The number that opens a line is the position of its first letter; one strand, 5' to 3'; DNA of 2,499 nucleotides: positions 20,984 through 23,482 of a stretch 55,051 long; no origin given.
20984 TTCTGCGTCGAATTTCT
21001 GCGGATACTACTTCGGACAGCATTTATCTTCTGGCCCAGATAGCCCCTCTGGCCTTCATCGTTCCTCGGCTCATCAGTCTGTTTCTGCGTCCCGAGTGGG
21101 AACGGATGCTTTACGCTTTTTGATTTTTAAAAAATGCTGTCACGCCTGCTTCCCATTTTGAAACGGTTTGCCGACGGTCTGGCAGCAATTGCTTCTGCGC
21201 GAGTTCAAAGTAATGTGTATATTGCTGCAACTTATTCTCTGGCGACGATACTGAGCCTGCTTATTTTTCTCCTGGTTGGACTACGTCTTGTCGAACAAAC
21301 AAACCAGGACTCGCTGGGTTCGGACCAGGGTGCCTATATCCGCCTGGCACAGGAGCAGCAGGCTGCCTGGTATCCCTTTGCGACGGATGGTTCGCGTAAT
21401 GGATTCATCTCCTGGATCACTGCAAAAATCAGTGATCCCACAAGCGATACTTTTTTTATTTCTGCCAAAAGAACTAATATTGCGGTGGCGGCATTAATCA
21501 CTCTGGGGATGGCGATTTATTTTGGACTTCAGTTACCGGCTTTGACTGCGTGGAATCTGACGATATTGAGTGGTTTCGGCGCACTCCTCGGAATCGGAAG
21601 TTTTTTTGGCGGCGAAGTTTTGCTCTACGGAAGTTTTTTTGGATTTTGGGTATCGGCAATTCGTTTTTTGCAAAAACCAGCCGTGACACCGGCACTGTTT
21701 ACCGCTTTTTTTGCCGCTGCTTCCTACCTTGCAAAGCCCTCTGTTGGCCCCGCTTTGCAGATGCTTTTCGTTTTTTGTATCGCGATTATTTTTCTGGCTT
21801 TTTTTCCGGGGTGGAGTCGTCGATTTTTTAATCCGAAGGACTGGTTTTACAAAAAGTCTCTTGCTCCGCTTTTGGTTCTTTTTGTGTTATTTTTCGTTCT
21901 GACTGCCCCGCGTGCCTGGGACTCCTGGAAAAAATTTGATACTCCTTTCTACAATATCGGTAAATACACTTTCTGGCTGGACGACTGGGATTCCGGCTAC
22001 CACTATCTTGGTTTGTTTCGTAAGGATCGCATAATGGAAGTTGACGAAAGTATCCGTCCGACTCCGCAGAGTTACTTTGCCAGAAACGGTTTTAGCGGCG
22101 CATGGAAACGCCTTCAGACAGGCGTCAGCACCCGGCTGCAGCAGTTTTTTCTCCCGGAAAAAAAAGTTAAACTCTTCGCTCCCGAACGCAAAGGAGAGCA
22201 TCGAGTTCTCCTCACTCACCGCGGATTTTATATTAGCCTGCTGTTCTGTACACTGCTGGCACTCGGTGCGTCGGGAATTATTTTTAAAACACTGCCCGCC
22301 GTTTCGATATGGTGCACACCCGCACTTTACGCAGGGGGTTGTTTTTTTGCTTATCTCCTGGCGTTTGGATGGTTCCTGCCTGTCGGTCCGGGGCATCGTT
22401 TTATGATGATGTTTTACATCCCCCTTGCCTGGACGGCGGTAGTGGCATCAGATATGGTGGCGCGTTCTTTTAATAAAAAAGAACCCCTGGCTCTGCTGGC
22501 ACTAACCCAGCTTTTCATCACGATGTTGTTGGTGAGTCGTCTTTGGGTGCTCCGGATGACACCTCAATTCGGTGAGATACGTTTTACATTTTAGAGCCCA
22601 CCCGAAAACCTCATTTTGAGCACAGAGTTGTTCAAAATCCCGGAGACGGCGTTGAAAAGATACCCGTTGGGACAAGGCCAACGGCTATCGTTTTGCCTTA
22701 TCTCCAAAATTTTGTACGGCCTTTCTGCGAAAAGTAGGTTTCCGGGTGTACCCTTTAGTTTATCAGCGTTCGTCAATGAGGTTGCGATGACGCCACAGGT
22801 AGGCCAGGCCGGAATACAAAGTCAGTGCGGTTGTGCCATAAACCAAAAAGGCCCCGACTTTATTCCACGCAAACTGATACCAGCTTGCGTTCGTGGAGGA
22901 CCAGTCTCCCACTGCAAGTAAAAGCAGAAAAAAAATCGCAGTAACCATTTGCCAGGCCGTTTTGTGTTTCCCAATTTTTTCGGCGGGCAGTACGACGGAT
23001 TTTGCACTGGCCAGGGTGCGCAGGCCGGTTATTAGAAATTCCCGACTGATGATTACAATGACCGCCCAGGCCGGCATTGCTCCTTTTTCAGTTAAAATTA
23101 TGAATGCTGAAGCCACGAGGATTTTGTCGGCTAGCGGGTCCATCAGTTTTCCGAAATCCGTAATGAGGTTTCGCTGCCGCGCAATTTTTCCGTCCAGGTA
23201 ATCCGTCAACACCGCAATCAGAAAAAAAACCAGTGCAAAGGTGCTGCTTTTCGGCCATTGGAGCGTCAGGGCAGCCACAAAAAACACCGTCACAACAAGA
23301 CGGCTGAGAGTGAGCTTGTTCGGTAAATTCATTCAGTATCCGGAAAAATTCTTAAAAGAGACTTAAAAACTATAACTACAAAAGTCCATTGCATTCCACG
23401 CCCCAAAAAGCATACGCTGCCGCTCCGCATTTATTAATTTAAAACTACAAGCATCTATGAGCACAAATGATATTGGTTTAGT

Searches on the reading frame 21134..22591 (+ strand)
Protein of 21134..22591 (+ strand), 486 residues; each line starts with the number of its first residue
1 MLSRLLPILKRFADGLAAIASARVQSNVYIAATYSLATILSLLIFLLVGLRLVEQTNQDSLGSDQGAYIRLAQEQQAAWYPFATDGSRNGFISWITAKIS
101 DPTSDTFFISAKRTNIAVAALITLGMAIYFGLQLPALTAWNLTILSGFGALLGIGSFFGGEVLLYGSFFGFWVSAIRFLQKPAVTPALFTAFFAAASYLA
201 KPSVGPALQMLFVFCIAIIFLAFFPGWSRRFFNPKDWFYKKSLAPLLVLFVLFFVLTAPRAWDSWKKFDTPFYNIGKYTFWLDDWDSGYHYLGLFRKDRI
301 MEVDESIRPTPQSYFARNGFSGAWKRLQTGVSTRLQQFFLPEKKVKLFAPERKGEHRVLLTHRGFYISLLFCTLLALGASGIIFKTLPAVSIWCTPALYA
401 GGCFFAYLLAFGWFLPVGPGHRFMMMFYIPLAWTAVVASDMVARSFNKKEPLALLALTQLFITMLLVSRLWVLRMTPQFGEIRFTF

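Call 23: find_homologous_proteins(query=window:21134-22591:+, max_evalue=0.00001)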
Query window:21134-22591:+ (486 aa): 6 proteins with E <= 0.00001 among 8000 candidates.
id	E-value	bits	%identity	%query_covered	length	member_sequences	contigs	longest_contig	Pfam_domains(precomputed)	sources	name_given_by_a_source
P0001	0.0e+0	1090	100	100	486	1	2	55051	-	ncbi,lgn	ncbi:MAG: hypothetical protein ACK5NG_03990 [Chthoniobacterales bacterium]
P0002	2.0e-163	563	68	75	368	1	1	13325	-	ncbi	ncbi:MAG: hypothetical protein ACK5LK_03600, partial [Chthoniobacterales bacterium]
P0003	1.1e-134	468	48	98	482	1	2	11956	-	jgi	-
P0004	6.8e-122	426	45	98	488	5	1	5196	-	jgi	-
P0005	1.2e-107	379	44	91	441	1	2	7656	-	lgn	-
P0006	4.5e-102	361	44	90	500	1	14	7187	-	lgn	-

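Call 24: find_encoding_contigs(protein=P0002, flank=10000)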
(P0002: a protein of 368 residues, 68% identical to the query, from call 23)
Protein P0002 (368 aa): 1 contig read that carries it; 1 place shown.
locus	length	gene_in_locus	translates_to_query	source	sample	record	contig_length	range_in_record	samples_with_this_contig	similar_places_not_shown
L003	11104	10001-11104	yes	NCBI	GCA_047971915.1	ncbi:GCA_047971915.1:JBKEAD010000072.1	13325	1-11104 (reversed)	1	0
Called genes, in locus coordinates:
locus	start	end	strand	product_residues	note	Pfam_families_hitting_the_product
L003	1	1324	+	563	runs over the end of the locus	PF05157:MshEN, PF00437:T2SSE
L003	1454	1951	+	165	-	PF06725:3D (weak)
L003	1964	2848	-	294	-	PF02775:TPP_enzyme_C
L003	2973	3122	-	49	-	PF01934:HepT-like (weak)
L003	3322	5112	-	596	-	PF01558:POR, PF01855:POR_N, PF17147:PFOR_II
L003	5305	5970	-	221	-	-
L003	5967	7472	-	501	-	-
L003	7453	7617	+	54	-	-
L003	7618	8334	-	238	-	-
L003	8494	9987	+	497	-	-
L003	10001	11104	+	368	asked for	?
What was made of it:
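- On Bacterial MITE: The orthologue of copy B's site in VLC_107 is cut by a contig end (call 24).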

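Call 25: find_encoding_contigs(protein=P0003, flank=10000)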
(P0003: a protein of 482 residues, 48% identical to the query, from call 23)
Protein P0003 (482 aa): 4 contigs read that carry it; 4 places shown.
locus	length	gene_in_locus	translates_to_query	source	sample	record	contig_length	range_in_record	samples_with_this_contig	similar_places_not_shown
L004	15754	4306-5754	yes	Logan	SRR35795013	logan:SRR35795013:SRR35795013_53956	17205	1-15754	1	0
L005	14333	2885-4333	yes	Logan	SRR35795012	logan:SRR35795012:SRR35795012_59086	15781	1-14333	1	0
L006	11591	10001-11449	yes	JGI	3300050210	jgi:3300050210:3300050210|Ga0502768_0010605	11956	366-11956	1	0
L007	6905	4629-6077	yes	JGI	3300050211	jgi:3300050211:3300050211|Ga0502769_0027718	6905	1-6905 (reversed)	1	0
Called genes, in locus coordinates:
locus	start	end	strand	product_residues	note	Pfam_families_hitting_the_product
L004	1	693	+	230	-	?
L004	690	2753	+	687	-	PF17191:RecG_wedge, PF00270:DEAD, PF04851:ResIII, PF00271:Helicase_C, PF22590:Cas3-like_C_2 (faint), PF19833:RecG_dom3_C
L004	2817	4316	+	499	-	-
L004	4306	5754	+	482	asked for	-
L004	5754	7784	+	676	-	PF13231:PMT_2 (weak)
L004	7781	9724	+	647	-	PF13231:PMT_2 (weak)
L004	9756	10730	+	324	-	PF01040:UbiA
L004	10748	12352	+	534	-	PF02690:Na_Pi_cotrans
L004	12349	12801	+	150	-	PF04074:DUF386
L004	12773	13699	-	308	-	PF14315:DUF4380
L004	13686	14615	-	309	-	PF00294:PfkB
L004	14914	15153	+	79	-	-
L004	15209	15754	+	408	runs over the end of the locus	PF00232:Glyco_hydro_1, PF02449:Glyco_hydro_42 (weak), PF00232:Glyco_hydro_1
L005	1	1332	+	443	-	?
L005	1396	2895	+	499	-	-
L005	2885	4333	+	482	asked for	-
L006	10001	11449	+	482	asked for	-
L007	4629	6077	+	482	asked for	-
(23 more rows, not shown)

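Call 26: find_encoding_contigs(protein=P0001, flank=10000)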
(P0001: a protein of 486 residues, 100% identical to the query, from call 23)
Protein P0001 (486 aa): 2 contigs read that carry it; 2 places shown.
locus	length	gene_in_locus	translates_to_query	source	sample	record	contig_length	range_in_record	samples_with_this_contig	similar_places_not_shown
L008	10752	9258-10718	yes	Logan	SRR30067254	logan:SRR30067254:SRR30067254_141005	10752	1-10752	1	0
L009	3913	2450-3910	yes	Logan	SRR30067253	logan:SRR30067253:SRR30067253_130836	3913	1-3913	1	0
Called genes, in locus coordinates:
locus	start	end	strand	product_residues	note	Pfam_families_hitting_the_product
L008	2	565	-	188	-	?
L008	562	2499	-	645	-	PF13231:PMT_2 (weak)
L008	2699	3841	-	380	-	PF01757:Acyl_transf_3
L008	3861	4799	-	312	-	-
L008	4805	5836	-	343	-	PF01551:Peptidase_M23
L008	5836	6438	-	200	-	-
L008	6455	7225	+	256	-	PF12690:BsuPI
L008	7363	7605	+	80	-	PF00550:PP-binding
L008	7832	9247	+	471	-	-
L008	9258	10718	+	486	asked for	-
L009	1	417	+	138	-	?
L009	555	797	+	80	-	PF00550:PP-binding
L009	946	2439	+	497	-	-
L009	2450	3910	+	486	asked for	-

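Call 62: search_protein_families(library=pfam, proteins=[window:21134-22591:+], max_evalue=0.01)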
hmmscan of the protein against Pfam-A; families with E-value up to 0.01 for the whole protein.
window:21134-22591:+ (486 aa): 0 families

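Call 77: list_cluster_members(proteins=[P0001, P0008, P0007])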
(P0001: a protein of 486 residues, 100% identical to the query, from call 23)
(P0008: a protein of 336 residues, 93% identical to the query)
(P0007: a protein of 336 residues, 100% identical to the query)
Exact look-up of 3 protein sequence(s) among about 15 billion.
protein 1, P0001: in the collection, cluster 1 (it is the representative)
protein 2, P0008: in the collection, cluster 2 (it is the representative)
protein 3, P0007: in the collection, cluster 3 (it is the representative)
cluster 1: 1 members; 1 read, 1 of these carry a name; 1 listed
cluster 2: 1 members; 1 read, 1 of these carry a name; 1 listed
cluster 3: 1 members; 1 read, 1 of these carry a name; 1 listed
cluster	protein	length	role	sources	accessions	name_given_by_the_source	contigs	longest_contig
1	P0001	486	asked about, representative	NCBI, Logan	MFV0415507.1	MAG: hypothetical protein ACK5NG_03990 [Chthoniobacterales bacterium]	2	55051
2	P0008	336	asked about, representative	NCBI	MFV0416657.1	MAG: phosphogluconate dehydrogenase (NAD(+)-dependent, decarboxylating) ...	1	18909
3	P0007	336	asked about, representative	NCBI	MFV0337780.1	MAG: phosphogluconate dehydrogenase (NAD(+)-dependent, decarboxylating) ...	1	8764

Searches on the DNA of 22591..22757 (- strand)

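Call 79: search_dna_similar(query=window:22591-22757:-, collection=ecoli_genomes, mode=distant, max_evalue=0.01, max_rows=5)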
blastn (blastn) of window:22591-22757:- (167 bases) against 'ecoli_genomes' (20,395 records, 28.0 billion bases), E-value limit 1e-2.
No match.
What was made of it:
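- On ERIC/IRU and other E. coli repeats (by sequence): blastn in distant mode against 5,426 E. coli genomes gave no match (call 79).
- Closest known: ERIC/IRU. Different: There is no sequence similarity: blastn against 5,426 E. coli genomes found nothing (call 79).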

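Call 80: search_dna_similar(query=window:22591-22757:-, collection=phages, mode=distant, max_evalue=0.01, max_rows=5)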
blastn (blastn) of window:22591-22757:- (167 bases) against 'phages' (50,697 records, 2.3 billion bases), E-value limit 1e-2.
No match.

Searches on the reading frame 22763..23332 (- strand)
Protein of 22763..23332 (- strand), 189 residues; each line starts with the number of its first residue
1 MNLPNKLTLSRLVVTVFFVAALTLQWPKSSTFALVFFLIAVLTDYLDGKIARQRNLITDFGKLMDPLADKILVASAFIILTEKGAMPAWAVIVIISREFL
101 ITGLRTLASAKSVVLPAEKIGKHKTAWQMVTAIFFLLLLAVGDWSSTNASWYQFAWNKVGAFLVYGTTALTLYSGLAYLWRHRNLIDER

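Call 15: find_encoding_contigs(protein=window:22763-23332:-, flank=10000, max_places=10)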
Protein window:22763-23332:- (189 aa): 2 contigs read that carry it; 2 places shown.
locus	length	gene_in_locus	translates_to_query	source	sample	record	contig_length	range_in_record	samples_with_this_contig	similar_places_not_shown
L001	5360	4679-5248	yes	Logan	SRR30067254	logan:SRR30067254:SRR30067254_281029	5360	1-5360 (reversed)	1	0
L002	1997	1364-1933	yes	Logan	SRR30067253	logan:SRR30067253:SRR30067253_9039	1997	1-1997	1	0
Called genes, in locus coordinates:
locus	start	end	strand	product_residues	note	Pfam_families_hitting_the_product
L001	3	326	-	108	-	?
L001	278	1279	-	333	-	PF00702:Hydrolase (faint), PF12710:HAD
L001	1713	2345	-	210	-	PF04367:DUF502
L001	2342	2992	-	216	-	PF09335:VTT_dom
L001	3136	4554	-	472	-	PF03446:NAD_binding_2, PF00393:6PGD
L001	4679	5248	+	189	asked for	PF01066:CDP-OH_P_transf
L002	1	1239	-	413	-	?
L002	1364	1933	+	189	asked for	PF01066:CDP-OH_P_transf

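Call 62: search_protein_families(library=pfam, proteins=[window:22766-23332:-], max_evalue=0.01)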
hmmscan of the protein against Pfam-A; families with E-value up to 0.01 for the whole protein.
window:22766-23332:- (189 aa): 1 family
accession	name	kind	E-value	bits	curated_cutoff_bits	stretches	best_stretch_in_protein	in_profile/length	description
PF01066.26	CDP-OH_P_transf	-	1.6e-42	145.9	22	1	1-146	1-138/152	CDP-alcohol phosphatidyltransferase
